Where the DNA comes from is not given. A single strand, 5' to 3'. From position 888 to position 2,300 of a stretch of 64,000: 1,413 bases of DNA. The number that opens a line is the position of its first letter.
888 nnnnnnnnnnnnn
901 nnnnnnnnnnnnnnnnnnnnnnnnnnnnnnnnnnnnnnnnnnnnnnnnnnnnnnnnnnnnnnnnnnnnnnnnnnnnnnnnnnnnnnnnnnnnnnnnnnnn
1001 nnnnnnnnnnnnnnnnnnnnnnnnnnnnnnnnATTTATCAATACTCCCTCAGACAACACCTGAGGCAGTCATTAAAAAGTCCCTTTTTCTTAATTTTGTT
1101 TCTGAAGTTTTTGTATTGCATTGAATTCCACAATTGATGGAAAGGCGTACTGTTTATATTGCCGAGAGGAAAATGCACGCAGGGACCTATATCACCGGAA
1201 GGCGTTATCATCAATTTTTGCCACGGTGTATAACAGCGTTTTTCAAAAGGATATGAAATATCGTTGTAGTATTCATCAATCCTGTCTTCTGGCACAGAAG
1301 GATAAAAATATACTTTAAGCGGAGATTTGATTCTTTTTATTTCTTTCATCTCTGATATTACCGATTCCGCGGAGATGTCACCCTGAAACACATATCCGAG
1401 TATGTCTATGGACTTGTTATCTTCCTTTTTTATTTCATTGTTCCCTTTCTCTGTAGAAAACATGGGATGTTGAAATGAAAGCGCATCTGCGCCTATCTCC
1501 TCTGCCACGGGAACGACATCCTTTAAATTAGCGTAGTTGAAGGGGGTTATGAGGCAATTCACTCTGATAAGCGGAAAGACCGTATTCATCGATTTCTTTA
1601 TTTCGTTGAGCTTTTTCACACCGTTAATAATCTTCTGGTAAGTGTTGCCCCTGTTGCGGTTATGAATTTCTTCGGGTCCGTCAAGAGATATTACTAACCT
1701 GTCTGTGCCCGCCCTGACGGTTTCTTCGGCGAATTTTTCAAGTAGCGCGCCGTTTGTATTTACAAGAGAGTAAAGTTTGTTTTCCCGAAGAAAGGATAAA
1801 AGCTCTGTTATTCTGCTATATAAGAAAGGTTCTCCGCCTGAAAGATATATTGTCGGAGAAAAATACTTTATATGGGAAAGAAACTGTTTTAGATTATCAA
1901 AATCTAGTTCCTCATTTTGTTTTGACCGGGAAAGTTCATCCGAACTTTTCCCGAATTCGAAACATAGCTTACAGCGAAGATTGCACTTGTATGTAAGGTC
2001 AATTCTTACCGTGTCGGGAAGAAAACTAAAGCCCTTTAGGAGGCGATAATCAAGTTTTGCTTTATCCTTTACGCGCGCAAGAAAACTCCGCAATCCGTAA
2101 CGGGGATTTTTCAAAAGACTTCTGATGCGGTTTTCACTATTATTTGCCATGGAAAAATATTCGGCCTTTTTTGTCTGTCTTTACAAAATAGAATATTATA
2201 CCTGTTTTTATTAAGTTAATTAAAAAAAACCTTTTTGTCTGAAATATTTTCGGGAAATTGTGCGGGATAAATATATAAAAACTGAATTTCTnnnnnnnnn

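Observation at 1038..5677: An anSME-like radical SAM sits next to two sulfatase-fold proteins whose formylglycine motif is replaced by T-x-P-S-H/L.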

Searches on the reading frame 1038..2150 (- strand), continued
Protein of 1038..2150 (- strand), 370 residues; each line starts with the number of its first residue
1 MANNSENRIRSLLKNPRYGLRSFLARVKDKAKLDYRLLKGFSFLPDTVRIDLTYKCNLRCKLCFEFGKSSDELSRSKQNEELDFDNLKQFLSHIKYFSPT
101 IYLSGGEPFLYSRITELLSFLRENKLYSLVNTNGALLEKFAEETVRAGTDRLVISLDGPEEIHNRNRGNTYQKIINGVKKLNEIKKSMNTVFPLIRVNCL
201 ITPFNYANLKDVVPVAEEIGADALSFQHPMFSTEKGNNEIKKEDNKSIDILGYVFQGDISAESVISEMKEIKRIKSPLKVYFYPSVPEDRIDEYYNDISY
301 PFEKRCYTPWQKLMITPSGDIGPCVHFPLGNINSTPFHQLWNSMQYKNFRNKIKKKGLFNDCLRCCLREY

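Call 24: find_related_loci(query=A1, collection=genome_contigs, flank=10000)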
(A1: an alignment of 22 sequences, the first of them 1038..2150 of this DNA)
Query A1 (370 aa) in genome_contigs; peptide patterns used: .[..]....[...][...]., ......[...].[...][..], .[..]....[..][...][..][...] (x = any residue, [..] = any of these).
600 stretches matched a pattern (row limit reached: there are more); 534 encode a relative of the query (tblastn E <= 1e-3); the best 80 are kept; 80 distinct loci.
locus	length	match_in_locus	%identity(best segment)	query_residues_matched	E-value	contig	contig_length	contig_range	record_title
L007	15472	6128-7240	34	9-365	2e-68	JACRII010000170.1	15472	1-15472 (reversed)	MAG: Planctomycetota bacterium isolate NC_groundwater_1799_Pr3_B-0.1um_42_210 SR-2_scaffold_141_2767474, whole genome sh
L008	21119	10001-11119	32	4-365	1e-67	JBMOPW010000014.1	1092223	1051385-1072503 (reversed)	MAG: Candidatus Zhuqueibacterota bacterium isolate Betzabe_MAG138 MAG138_14, whole genome shotgun sequence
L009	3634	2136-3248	34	9-365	2e-67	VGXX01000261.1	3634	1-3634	MAG: Planctomycetota bacterium isolate M_DeepCast_100m_m2_243 M_DeepCast_100m_m2_243_Ga0194119_10053420, whole genome sh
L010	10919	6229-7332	34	9-365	3e-66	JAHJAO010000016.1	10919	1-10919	MAG: Candidatus Omnitrophota bacterium isolate Modern_marine.mb.214 Modern_marine.mb.214_k141_228504, whole genome shotg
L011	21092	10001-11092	33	13-365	7e-66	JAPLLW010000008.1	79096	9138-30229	MAG: Candidatus Omnitrophota bacterium isolate LacPavin_0419_WC70L_MAG_40_11 LacPavin_0419_WC70L_scaffold_819696, whole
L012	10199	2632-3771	35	2-365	2e-65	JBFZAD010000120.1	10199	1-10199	MAG: Candidatus Omnitrophota bacterium isolate PPR_0458 k121_5421105, whole genome shotgun sequence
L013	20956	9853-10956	34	4-365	2e-65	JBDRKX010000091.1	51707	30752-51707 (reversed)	MAG: Elusimicrobiota bacterium isolate MEGAHIT-group-1.744 k141_6810311, whole genome shotgun sequence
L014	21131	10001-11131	34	4-366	6e-65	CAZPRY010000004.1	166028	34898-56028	MAG TPA_asm: uncultured bacterium isolate SRP178699_co1_642 genome assembly, contig: NODE_23_length_166028_cov_8.731733,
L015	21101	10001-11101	33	13-365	7e-64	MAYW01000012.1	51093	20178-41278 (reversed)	MAG: Candidatus Scalindua rubra isolate BSI-1 SCARUB_contig000012, whole genome shotgun sequence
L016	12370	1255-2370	32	4-365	6e-63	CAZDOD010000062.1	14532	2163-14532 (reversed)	MAG TPA_asm: uncultured Thermodesulfobacteriota bacterium isolate binchicken_co129_644 genome assembly, contig: NODE_125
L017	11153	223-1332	31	10-365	1e-62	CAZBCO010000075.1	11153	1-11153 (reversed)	MAG TPA_asm: uncultured Planctomycetota bacterium isolate SRP067234_co1_310 genome assembly, contig: k99_253309, whole g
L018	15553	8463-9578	34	9-365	6e-62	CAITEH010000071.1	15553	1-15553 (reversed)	MAG: Candidatus Firestonebacteria bacterium isolate AM-2014_bin-3360 genome assembly, contig: bin-3360:71/86, whole geno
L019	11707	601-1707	32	10-365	4e-61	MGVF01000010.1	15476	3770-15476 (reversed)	MAG: Elusimicrobia bacterium RIFOXYA2_FULL_50_26 rifoxya2_full_scaffold_1395, whole genome shotgun sequence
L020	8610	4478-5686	29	5-370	9e-61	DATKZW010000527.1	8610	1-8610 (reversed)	MAG TPA_asm: Sumerlaeia bacterium isolate SMAG_U14255 k141_221449, whole genome shotgun sequence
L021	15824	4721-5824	33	4-365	1e-60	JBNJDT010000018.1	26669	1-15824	MAG: Elusimicrobiota bacterium isolate Y23_30dBSe4.bin.20 NODE_1126_length_26669_cov_37.175235, whole genome shotgun seq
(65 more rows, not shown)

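Call 45: search_protein_families(library=pfam, alignment_id=A4, max_evalue=0.00001)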
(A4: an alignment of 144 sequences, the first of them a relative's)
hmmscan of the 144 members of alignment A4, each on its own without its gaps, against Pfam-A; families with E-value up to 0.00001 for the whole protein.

A. member 1, L007:4812-6002:+ (396 aa): 2 families
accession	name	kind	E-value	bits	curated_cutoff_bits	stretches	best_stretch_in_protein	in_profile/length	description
PF01041.23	DegT_DnrJ_EryC1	-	2e-60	205.4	19.8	2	22-201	20-197/360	DegT/DnrJ/EryC1/StrS aminotransferase family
PF00266.25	Aminotran_5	-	4e-06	26.5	21.5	1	25-155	45-181/371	Aminotransferase class-V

B. families by the number of members that match (of 144 scanned): 154 families (the first 25 are shown)
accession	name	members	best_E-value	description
PF01041.23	DegT_DnrJ_EryC1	15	2e-60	DegT/DnrJ/EryC1/StrS aminotransferase family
PF00534.26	Glycos_transf_1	8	1.8e-44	Glycosyl transferases group 1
PF13692.12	Glyco_trans_1_4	8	2.4e-40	Glycosyl transferases group 1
PF13439.12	Glyco_transf_4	8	3e-23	Glycosyltransferase Family 4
PF13579.12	Glyco_trans_4_4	8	1.1e-22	Glycosyl transferase 4-like domain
PF20706.3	GT4-conflict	8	7.9e-13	Family 4 Glycosyltransferase in conflict systems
PF00571.33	CBS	7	5.1e-26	CBS domain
PF04055.27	Radical_SAM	7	8.9e-25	Radical SAM superfamily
PF03448.22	MgtE_N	6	1.1e-27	MgtE intracellular N domain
PF13649.12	Methyltransf_25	6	1.7e-18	Methyltransferase domain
PF08241.18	Methyltransf_11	6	6.5e-18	Methyltransferase domain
PF13477.12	Glyco_trans_4_2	6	9.5e-10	Glycosyl transferase 4-like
PF01769.21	MgtE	5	2.2e-35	Divalent cation transporter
PF00072.30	Response_reg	5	6.4e-31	Response regulator receiver domain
PF13489.12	Methyltransf_23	5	2.9e-20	Methyltransferase domain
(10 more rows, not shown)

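Call 55: find_encoding_contigs(protein=P0002, flank=10000, max_places=1)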
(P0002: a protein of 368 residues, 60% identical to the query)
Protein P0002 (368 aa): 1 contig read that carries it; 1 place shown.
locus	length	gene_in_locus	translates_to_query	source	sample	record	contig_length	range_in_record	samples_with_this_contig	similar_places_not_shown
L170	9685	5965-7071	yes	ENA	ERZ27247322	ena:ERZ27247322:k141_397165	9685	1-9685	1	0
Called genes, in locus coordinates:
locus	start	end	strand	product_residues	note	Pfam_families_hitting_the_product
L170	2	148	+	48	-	?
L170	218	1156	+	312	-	PF04055:Radical_SAM, PF13186:SPASM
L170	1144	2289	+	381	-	PF04055:Radical_SAM, PF13186:SPASM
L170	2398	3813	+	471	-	PF01943:Polysacc_synt, PF13440:Polysacc_synt_3, PF03023:MurJ (weak), PF01554:MatE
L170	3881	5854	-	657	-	-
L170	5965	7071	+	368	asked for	PF04055:Radical_SAM, PF13353:Fer4_12 (weak), PF13186:SPASM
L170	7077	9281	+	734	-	-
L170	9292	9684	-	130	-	?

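Call 56: find_encoding_contigs(protein=P0004, flank=10000, max_places=1)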
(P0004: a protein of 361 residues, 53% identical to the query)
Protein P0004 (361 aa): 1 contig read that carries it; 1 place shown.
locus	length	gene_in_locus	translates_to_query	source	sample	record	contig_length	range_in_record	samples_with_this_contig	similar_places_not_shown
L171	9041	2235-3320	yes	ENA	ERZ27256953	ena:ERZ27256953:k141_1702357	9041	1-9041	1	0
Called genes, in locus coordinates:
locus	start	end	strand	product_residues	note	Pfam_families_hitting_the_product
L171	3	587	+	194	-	?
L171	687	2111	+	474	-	PF01943:Polysacc_synt, PF13440:Polysacc_synt_3, PF03023:MurJ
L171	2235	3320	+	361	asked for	PF04055:Radical_SAM, PF13353:Fer4_12 (weak), PF13186:SPASM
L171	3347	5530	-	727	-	-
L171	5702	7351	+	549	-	PF03901:Glyco_transf_22 (weak), PF13231:PMT_2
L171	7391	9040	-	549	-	?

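Call 57: find_encoding_contigs(protein=P0011, flank=10000, max_places=1)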
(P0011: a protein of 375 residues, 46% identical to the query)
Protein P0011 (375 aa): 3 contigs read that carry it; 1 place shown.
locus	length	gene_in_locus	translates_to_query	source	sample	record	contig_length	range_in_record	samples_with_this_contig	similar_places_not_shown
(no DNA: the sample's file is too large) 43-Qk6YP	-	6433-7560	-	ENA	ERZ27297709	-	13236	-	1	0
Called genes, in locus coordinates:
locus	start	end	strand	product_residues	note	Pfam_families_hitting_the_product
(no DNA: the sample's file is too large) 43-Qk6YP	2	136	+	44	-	?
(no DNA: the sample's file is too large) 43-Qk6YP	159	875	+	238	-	PF05175:MTS, PF06325:PrmA, PF02475:TRM5-TYW2_MTfase (weak), PF12847:Methyltransf_18 (faint), PF09445:Methyltransf_15 (weak), PF13649:Methyltransf_25, PF13847:Methyltransf_31, PF08241:Methyltransf_11 (weak)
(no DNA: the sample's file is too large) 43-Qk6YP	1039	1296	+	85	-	PF04055:Radical_SAM (weak)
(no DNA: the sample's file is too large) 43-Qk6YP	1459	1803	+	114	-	PF13186:SPASM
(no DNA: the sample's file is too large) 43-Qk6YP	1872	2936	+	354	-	PF04055:Radical_SAM, PF13186:SPASM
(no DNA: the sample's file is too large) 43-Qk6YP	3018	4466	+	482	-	PF01943:Polysacc_synt, PF13440:Polysacc_synt_3, PF03023:MurJ, PF01554:MatE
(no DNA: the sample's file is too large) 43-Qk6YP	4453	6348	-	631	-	-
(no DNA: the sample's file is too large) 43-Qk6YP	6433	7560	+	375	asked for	PF04055:Radical_SAM, PF13353:Fer4_12 (weak), PF13186:SPASM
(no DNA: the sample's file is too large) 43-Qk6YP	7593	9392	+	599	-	PF13231:PMT_2 (weak)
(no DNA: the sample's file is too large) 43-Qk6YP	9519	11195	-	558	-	-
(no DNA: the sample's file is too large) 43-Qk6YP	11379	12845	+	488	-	PF01347:TPR_Vitellogenin (faint), PF12717:Cnd1 (faint), PF21581:SCD (faint), PF13646:HEAT_2 (weak), PF02985:HEAT (faint), PF13646:HEAT_2, PF01602:Adaptin_N (weak), PF13646:HEAT_2, +3 more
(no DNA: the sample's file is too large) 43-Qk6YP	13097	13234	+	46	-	?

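Call 62: search_solved_structures(query=A1, max_evalue=0.001, show_alignments=0)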
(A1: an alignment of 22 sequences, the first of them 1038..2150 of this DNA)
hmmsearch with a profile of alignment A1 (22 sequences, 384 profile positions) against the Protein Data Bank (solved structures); distinct sequences matched with E-value up to 0.001: 33.
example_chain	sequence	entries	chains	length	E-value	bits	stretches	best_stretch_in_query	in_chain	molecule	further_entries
6efn_A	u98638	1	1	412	1.7e-19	73.2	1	42-223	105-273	Sporulation killing factor maturation protein SkfB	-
5wgg_A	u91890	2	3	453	5.7e-18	68.2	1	46-192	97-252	Radical SAM domain protein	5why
4k37_A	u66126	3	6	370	2.2e-16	63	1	55-233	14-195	Anaerobic sulfatase-maturating enzyme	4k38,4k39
4k36_A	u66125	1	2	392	2.7e-16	62.7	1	55-233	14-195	Anaerobic sulfatase-maturating enzyme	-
9gm3_A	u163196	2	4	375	2.8e-16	62.7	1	50-199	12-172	ChlB radical SAM domain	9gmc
7vob_C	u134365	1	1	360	6.6e-16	61.4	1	49-223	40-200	Cytosylglucuronate decarboxylase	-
7voc_C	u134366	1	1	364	6.8e-16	61.4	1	49-223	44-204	Cytosylglucuronate decarboxylase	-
6c8v_A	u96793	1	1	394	2e-14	56.5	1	45-262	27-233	Coenzyme PQQ synthesis protein E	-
4m7t_A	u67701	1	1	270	1.4e-13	53.8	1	312-379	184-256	BtrN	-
4m7s_A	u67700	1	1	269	1.8e-13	53.4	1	312-379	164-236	BtrN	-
7wzv_A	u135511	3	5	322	4.4e-13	52.1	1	32-158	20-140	4Fe-4S cluster-binding domain-containing protein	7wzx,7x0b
9dfn_A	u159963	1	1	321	1.1e-12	50.8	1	37-243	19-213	Radical SAM core domain-containing protein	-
9dfu_A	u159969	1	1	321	1.5e-12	50.4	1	37-243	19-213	Radical SAM core domain-containing protein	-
1tv7_A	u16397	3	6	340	2.5e-12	49.7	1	48-184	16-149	Molybdenum cofactor biosynthesis protein A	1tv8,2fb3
2fb2_A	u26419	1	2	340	4.4e-12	48.8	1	48-189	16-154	Molybdenum cofactor biosynthesis protein A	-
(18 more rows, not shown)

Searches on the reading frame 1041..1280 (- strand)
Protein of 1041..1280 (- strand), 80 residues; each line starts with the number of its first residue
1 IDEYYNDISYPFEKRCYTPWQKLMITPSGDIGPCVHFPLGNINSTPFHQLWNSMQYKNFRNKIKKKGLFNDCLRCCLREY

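Call 63: search_solved_structures(query=window:1041-1280:-, max_evalue=1, show_alignments=4)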
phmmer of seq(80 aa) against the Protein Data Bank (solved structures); distinct sequences matched with E-value up to 1: 2.
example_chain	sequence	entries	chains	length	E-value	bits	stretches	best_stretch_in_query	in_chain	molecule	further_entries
4m7s_A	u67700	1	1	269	0.57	13.7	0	15-72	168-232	BtrN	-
4m7t_A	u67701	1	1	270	0.57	13.6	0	15-72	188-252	BtrN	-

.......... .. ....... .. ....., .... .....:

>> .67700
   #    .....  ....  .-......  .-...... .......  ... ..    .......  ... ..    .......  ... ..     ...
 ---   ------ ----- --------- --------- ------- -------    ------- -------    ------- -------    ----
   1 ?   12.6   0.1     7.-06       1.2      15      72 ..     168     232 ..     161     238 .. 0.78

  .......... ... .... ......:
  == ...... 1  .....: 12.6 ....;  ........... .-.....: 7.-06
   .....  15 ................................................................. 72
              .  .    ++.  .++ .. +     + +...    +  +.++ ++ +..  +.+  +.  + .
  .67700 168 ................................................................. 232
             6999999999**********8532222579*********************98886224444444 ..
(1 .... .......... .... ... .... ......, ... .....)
